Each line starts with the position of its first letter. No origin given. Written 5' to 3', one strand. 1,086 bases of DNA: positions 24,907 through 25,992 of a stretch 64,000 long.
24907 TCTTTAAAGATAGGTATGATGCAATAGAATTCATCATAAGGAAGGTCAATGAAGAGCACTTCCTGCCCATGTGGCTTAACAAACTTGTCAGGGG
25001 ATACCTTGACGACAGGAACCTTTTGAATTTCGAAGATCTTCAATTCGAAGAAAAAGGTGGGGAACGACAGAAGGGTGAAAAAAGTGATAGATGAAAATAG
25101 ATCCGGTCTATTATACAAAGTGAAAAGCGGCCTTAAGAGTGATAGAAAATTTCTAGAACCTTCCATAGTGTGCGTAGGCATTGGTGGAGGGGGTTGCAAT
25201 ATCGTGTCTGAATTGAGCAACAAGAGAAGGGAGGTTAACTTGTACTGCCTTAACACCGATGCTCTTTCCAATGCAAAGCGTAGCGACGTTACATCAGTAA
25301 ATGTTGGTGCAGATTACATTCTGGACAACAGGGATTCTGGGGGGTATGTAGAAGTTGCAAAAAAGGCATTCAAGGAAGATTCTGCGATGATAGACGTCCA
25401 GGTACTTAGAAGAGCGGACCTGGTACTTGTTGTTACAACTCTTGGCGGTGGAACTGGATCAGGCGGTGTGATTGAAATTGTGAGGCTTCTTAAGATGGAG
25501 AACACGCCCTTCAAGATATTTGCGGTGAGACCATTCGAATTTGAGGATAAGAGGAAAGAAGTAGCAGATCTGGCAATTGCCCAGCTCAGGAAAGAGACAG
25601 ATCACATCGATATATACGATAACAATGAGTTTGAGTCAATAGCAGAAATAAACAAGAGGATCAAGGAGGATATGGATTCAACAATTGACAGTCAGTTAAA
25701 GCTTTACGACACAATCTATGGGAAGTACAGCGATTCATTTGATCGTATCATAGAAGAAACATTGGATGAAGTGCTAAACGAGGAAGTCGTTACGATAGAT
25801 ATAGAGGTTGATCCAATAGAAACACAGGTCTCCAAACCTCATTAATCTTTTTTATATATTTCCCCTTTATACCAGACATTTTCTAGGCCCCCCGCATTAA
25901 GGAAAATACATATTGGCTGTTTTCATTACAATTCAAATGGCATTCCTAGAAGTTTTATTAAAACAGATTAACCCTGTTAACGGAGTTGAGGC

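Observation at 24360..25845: Tandem-RHH DNA-binding protein translationally coupled to a half-FtsZ: possible chromosomal TubR/TubZ-like or FtsZ-modulating module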

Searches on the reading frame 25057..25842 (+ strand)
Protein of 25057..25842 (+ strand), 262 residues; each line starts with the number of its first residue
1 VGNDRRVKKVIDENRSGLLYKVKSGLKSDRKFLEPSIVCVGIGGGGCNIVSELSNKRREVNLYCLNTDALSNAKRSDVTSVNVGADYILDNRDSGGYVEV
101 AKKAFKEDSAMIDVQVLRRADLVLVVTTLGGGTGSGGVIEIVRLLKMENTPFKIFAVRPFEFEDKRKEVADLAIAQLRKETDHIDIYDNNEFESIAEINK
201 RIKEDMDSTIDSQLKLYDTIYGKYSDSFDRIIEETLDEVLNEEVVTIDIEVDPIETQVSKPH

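Call 3: search_protein_families(library=pfam, proteins=[window:25057-25842:+], max_evalue=1)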
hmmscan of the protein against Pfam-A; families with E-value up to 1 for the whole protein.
window:25057-25842:+ (262 aa): 3 families
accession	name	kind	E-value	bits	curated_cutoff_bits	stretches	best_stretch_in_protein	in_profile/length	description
PF00091.31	Tubulin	-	9.2e-19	68.9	33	1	36-195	1-188/190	Tubulin/FtsZ family, GTPase domain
PF13809.12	Tubulin_2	-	7.1e-07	29.2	27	1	109-146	151-187/356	Tubulin like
PF06908.16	YpsA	-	0.021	15.2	27.7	1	138-234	55-152/168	YspA SLOG family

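Call 4: search_protein_families(library=ncbifam, proteins=[window:25057-25842:+], max_evalue=1)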
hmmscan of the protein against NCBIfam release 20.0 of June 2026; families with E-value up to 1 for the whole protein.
window:25057-25842:+ (262 aa): 2 families
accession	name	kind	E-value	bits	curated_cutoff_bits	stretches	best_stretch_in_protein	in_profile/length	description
TIGR00065.1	ftsZ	equivalog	2.7e-20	73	295.2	1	31-197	14-180/353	cell division protein FtsZ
NF010181.0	PRK13660.1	equivalog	0.023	14.7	165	1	138-220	58-140/182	hypothetical protein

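Call 5: search_solved_structures(query=window:25057-25842:+, max_evalue=1, show_alignments=2)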
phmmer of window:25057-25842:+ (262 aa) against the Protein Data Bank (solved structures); distinct sequences matched with E-value up to 1: 58.
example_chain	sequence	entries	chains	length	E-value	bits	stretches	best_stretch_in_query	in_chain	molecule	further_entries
4e6e_A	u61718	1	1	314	2.5e-16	63.5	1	37-198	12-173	Cell division protein ftsZ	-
1ofu_A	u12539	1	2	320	3.1e-15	59.9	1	37-191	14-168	CELL DIVISION PROTEIN FTSZ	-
2vaw_A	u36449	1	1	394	4.1e-15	59.5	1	37-191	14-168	CELL DIVISION PROTEIN FTSZ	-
5zue_A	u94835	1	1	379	4.5e-15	59.4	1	37-192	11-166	Cell division protein FtsZ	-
4u39_A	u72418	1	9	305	8.2e-15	58.6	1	36-201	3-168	Cell division protein FtsZ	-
2rhh_A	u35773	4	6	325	9.4e-15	58.4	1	36-201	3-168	Cell Division Protein ftsZ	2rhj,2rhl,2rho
6ym1_A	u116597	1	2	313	9.9e-15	58.3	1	37-192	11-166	Cell division protein FtsZ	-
6y1u_A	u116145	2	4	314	9.9e-15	58.3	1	37-192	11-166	Cell division protein FtsZ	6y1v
6ym9_A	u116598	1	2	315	1e-14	58.3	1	37-192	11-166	Cell division protein FtsZ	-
1rlu_A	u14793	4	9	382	1.1e-14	58.1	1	37-192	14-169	Cell division protein ftsZ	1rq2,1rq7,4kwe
6unx_A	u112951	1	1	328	1.1e-14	58.1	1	24-191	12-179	Cell division protein FtsZ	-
2vam_A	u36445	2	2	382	1.2e-14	58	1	36-201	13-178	CELL DIVISION PROTEIN FTSZ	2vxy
14uh_A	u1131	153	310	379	1.5e-14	57.7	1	37-192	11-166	Cell division protein FtsZ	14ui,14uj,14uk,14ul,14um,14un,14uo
2r6r_1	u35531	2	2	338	2.9e-14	56.8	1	32-213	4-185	Cell division protein ftsZ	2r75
9lfx_B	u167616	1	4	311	6e-14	55.7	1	37-199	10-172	Cell division protein FtsZ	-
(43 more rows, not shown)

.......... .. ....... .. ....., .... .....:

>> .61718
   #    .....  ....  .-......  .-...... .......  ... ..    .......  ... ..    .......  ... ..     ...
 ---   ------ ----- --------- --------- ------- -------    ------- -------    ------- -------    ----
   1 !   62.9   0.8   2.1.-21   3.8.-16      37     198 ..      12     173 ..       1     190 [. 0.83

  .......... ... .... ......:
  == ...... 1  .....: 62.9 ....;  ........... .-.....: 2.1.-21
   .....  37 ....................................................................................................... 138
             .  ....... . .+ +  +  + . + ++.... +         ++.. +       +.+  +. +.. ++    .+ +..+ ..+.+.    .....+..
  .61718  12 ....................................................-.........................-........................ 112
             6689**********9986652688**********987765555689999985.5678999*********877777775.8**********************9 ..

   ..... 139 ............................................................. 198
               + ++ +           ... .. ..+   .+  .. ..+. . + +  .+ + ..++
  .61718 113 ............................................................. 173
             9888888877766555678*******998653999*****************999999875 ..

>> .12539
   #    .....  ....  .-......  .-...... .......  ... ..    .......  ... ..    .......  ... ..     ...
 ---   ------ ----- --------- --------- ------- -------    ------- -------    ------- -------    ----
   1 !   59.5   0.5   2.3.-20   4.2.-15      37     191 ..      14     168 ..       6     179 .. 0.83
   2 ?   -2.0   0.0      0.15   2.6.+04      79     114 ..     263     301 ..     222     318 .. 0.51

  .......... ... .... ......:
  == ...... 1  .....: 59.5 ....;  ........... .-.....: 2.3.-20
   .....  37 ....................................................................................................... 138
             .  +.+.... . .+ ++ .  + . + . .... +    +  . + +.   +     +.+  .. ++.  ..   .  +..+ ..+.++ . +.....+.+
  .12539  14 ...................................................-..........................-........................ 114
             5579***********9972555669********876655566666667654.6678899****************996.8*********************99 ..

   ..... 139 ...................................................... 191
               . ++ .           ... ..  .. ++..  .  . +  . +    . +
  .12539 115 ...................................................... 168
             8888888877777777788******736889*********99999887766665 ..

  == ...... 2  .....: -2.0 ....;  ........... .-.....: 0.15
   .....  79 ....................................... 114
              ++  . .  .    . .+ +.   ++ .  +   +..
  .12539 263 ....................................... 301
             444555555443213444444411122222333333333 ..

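Call 8: find_homologous_proteins(query=window:25057-25842:+, max_evalue=0.001)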
Query window:25057-25842:+ (262 aa): 70 proteins with E <= 0.001 among 1535 candidates.
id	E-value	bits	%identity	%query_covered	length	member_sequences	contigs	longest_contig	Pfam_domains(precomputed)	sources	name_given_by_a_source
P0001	6.0e-161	552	98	100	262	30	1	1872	PF13809.13,PF00091.32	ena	-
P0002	7.7e-147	506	89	97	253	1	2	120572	PF00091.32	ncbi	ncbi:MAG: hypothetical protein ACP5UZ_01200 [Thermoplasmata archaeon]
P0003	2.7e-142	491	84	100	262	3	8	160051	PF00091.32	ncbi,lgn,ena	-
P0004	1.9e-141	488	84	100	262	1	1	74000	PF00091.32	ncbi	-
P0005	7.9e-135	466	81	98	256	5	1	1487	PF00091.32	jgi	jgi:cell division GTPase FtsZ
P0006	2.7e-134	465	80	97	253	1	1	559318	PF00091.32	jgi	jgi:cell division GTPase FtsZ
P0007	3.9e-134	464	79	97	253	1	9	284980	PF00091.32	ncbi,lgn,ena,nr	ncbi:MAG: hypothetical protein M1161_05040 [Candidatus Thermoplasmatota archaeon]|nr:hypothetical pr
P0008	6.3e-134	463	79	97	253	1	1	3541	PF00091.32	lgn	-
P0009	2.5e-133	461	79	97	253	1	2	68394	PF00091.32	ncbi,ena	-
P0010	4.1e-133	461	79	97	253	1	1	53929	PF00091.32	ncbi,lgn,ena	-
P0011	5.2e-133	460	80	98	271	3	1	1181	PF00091.32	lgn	-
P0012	7.3e-133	460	79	97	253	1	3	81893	PF00091.32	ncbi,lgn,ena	-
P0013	4.9e-132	457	78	97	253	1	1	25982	PF00091.32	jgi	jgi:cell division protein FtsZ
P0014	7.3e-132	457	78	97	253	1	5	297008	PF00091.32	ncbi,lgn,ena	-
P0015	3.9e-127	441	78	97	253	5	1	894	PF13809.13,PF00091.32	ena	-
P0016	1.2e-121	423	74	96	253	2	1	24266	PF00091.32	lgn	-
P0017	1.0e-120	420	74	97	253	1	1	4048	PF00091.32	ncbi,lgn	-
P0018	1.7e-119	416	75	96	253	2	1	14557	PF00091.32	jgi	-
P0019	1.6e-116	406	74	94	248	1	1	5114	PF00091.32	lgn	-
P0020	2.2e-115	403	71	96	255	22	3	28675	PF00091.32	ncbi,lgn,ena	-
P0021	1.1e-101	358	63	97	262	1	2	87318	PF00091.32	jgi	jgi:cell division protein FtsZ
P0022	1.2e-101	358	63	97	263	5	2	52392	PF00091.32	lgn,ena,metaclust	metaclust:\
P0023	3.1e-95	337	98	62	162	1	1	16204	PF00091.32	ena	-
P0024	1.9e-94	334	60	97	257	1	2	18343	PF00091.32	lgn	-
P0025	1.4e-86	308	56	95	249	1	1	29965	PF00091.32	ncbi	ncbi:MAG: hypothetical protein ACP5UO_05245 [Thermoplasmata archaeon]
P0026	6.3e-83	296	53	97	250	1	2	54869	PF00091.32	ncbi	ncbi:MAG: hypothetical protein QXN66_05460 [Thermoplasmatales archaeon]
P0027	7.6e-82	293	54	96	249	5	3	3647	PF00091.32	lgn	-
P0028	1.0e-81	292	53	96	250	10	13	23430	PF00091.32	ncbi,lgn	ncbi:MAG: hypothetical protein QW364_03910 [Thermoplasmatales archaeon]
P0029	1.1e-78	283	57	92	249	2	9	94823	PF00091.32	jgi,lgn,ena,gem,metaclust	jgi:cell division GTPase FtsZ|metaclust:\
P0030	4.8e-78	280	55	88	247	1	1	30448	PF00091.32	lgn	-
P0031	3.7e-74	268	52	94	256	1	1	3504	PF00091.32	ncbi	-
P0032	1.9e-69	252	46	98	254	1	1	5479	PF00091.32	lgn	-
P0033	2.6e-54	203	48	76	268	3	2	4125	PF00091.32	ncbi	-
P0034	2.7e-53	199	44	79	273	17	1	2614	PF00091.32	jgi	jgi:cell division protein FtsZ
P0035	2.8e-52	196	47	72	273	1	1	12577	PF00091.32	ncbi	-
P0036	5.2e-52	195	46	72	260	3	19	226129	PF00091.32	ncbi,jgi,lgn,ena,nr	ncbi:MAG: hypothetical protein M1526_06925 [Candidatus Thermoplasmatota archaeon]|jgi:cell division 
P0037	8.3e-51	191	42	75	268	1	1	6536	PF00091.32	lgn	-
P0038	1.3e-14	73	29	64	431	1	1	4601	PF00091.32,PF12327.14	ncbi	-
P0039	1.4e-13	69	32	67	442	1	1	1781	PF00091.32,PF12327.14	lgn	-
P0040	4.0e-13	68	32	56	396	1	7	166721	PF00091.32,PF12327.14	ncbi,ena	-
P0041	6.6e-13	67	32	50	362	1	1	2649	PF00091.32,PF12327.14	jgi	jgi:cell division protein FtsZ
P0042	8.7e-13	67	30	57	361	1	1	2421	PF00091.32,PF12327.14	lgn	-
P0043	2.0e-12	66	26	58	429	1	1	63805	PF00091.32,PF12327.14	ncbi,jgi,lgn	-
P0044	1.0e-11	63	33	39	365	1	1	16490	PF13809.13,PF00091.32,PF12327.14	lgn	-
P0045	3.1e-11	62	30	57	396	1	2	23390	PF00091.32,PF12327.14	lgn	-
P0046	2.1e-10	59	27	65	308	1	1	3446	PF00091.32,PF12327.14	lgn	-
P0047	2.1e-10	59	25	63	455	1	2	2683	PF00091.32,PF12327.14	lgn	-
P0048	1.5e-9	56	32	52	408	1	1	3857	PF00091.32,PF12327.14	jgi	jgi:cell division protein FtsZ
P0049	1.9e-9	56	28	63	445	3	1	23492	PF00091.32,PF12327.14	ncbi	-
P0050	2.6e-9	55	26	62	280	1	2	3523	PF00091.32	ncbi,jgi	-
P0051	2.9e-9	55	31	63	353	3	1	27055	PF00091.32,PF12327.14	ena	-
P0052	4.0e-9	55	32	58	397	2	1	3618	PF00091.32,PF12327.14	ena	-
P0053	8.8e-9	54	24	64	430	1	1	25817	PF00091.32,PF12327.14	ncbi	-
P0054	1.9e-8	53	25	64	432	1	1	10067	PF00091.32,PF12327.14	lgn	-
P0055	3.2e-8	52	28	39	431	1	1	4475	PF00091.32,PF12327.14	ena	-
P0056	9.4e-8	50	26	63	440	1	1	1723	PF00091.32,PF12327.14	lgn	-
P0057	1.1e-7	50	-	-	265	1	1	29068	PF00091.32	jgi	-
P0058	1.4e-7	50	29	64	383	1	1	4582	PF00091.32,PF12327.14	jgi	jgi:cell division protein FtsZ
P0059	1.5e-7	50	29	58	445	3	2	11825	PF13809.13,PF00091.32,PF12327.14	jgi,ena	-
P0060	4.2e-7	48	28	39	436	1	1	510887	PF00091.32,PF12327.14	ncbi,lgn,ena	-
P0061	5.2e-7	48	27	39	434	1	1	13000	PF00091.32,PF12327.14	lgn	-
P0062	5.4e-7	48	28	39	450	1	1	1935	PF00091.32,PF12327.14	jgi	jgi:cell division protein FtsZ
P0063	6.4e-7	48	29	52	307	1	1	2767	PF00091.32,PF12327.14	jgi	-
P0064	9.0e-7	47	-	-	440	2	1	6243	PF00091.32,PF12327.14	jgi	-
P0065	1.0e-6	47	29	53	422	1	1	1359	PF00091.32,PF12327.14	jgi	jgi:cell division protein FtsZ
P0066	1.7e-6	46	26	39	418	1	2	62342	PF00091.32,PF12327.14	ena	-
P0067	3.0e-6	45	29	58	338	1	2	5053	PF00091.32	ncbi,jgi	jgi:cell division protein FtsZ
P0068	3.6e-6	45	22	64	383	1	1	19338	PF00091.32,PF12327.14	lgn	-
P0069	1.6e-5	43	32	56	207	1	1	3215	PF00091.32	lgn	-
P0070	1.1e-4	40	27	65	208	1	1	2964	PF00091.32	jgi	-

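Call 10: find_related_loci(query=A1, collection=genome_contigs, flank=4000)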
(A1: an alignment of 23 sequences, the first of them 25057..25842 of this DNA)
Query A1 (262 aa) in genome_contigs; peptide patterns used: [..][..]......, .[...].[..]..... (x = any residue, [..] = any of these).
285 stretches matched a pattern; 25 encode a relative of the query (tblastn E <= 1e-3); 25 distinct loci.
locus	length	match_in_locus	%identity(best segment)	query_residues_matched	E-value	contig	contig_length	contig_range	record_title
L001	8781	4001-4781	98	3-262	4e-154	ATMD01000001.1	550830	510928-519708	MAG: Thermoplasmatales archaeon I-plasma AMDU3_IPLC00001, whole genome shotgun sequence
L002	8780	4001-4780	89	3-262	2e-141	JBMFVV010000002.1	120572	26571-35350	MAG: Thermoplasmata archaeon isolate KM4364-01 NODE_2_length_120572_cov_241.127731, whole genome shotgun sequence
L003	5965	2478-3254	81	4-261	2e-124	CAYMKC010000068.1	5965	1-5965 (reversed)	MAG TPA_asm: uncultured Thermoplasmatales archaeon isolate SRP271791_co2_52 genome assembly, contig: NODE_3952_length_59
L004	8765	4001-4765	78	8-262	4e-124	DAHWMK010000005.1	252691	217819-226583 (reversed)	MAG TPA_asm: Thermoplasmatales archaeon isolate clean1374 k141_124948, whole genome shotgun sequence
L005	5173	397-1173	80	4-261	1e-123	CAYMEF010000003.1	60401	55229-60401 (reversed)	MAG TPA_asm: uncultured Thermoplasmatales archaeon isolate SRP271791_co2_51 genome assembly, contig: NODE_39_length_6040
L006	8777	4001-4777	81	4-262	1e-120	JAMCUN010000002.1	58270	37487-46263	MAG: Thermoplasmatota archaeon isolate FK_Sedi_A_Bin.125 NODE_901_length_58270_cov_3.62592, whole genome shotgun sequenc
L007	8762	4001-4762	74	7-260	7e-119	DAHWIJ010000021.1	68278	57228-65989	MAG TPA_asm: Thermoplasmatales archaeon isolate clean190 k141_87214, whole genome shotgun sequence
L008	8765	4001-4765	79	8-262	5e-117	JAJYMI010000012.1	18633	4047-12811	MAG: Thermoplasmata archaeon isolate DBS2-4.bin120 NODE_5207_length_18633_cov_3.19415, whole genome shotgun sequence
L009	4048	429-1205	75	4-262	1e-113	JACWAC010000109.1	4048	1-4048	MAG: Thermoplasmatales archaeon isolate A_EUR_01 NODE_195_length_4048_cov_7.245430, whole genome shotgun sequence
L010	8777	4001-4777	84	4-262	4e-132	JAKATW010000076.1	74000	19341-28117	MAG: Thermoplasmata archaeon isolate YP3.bin108 NODE_439_length_74000_cov_1.4395, whole genome shotgun sequence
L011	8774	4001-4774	78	4-261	8e-110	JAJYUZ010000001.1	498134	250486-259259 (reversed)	MAG: Thermoplasmata archaeon isolate FK1.bin53 NODE_13_length_498134_cov_11.057288, whole genome shotgun sequence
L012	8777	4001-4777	73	4-260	4e-109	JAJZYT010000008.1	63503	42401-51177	MAG: Thermoplasmata archaeon isolate TL1-5.bin67 NODE_402_length_63503_cov_22.895891, whole genome shotgun sequence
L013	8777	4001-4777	71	4-260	9e-108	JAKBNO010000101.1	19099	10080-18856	MAG: Thermoplasmata archaeon isolate LL2.bin60 NODE_2973_length_19099_cov_4.06794, whole genome shotgun sequence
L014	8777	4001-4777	72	4-260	9e-107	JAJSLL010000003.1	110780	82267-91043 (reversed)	MAG: Thermoplasmatales archaeon isolate IK54 56, whole genome shotgun sequence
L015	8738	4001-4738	56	14-262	3e-86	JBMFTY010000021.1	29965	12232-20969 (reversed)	MAG: Thermoplasmata archaeon isolate KM4347-25 NODE_21_length_29965_cov_12.246420, whole genome shotgun sequence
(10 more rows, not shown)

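Call 26: find_encoding_contigs(protein=P0040, flank=3000, max_places=2)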
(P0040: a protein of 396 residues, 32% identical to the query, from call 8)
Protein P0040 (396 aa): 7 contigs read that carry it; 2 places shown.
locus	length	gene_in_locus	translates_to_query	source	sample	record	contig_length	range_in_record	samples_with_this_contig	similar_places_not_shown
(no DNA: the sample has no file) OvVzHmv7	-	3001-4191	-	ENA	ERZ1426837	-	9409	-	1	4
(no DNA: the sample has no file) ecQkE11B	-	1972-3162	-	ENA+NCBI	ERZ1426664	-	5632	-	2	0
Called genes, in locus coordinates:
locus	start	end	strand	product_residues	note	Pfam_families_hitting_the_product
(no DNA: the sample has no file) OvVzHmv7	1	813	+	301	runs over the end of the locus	PF01820:Dala_Dala_lig_N, PF07478:Dala_Dala_lig_C, PF13535:ATP-grasp_4 (faint)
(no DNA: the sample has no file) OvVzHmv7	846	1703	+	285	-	PF08478:POTRA_1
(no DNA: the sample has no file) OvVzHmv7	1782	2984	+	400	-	PF02491:SHS2_FTSA, PF11104:PilM_2 (faint), PF06723:MreB_Mbl, PF14450:FtsA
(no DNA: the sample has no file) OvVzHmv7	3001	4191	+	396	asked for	PF00091:Tubulin, PF12327:FtsZ_C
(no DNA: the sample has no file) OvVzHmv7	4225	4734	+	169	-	PF04608:PgpA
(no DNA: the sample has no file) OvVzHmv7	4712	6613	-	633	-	PF02310:B12-binding (faint), PF04055:Radical_SAM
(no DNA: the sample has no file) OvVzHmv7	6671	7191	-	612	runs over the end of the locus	?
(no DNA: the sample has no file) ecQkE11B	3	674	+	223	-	?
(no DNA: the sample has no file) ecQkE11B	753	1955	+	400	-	PF02491:SHS2_FTSA, PF11104:PilM_2 (faint), PF06723:MreB_Mbl, PF14450:FtsA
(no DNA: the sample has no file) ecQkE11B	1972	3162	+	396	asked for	PF00091:Tubulin, PF12327:FtsZ_C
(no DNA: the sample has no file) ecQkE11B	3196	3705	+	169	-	PF04608:PgpA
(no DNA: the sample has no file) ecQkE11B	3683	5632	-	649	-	?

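Call 27: find_encoding_contigs(protein=P0043, flank=3000, max_places=2)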
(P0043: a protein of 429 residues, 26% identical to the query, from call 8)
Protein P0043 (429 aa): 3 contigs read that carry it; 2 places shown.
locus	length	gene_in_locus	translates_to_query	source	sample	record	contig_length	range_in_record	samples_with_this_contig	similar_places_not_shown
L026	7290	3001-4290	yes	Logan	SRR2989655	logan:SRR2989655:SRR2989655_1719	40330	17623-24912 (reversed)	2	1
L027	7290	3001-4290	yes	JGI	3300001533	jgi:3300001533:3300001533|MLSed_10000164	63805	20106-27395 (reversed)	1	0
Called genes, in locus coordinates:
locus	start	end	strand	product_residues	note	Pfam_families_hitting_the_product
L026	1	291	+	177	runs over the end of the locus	PF12158:DUF3592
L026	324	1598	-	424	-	PF21269:TreT_GT1, PF00534:Glycos_transf_1, PF13692:Glyco_trans_1_4, PF13524:Glyco_trans_1_2 (weak)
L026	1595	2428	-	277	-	PF00480:ROK, PF01869:BcrAD_BadFG (faint)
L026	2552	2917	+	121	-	PF06262:Zincin_1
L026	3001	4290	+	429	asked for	PF00091:Tubulin, PF12327:FtsZ_C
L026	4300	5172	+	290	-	PF00483:NTP_transferase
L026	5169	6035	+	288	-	PF01256:Carb_kinase, PF08543:Phos_pyr_kin (weak), PF02110:HK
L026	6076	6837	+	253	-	PF00106:adh_short, PF08659:KR, PF23441:SDR, PF13561:adh_short_C2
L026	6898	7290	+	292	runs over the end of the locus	PF07992:Pyr_redox_2, PF13738:Pyr_redox_3, PF03486:HI0933_like (faint), PF00070:Pyr_redox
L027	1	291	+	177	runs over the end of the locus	PF12158:DUF3592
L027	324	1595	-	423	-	PF21269:TreT_GT1, PF00534:Glycos_transf_1, PF13692:Glyco_trans_1_4, PF13524:Glyco_trans_1_2 (weak)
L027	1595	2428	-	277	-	PF00480:ROK, PF01869:BcrAD_BadFG (faint)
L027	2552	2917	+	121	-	PF06262:Zincin_1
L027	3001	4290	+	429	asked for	PF00091:Tubulin, PF12327:FtsZ_C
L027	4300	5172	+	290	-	PF00483:NTP_transferase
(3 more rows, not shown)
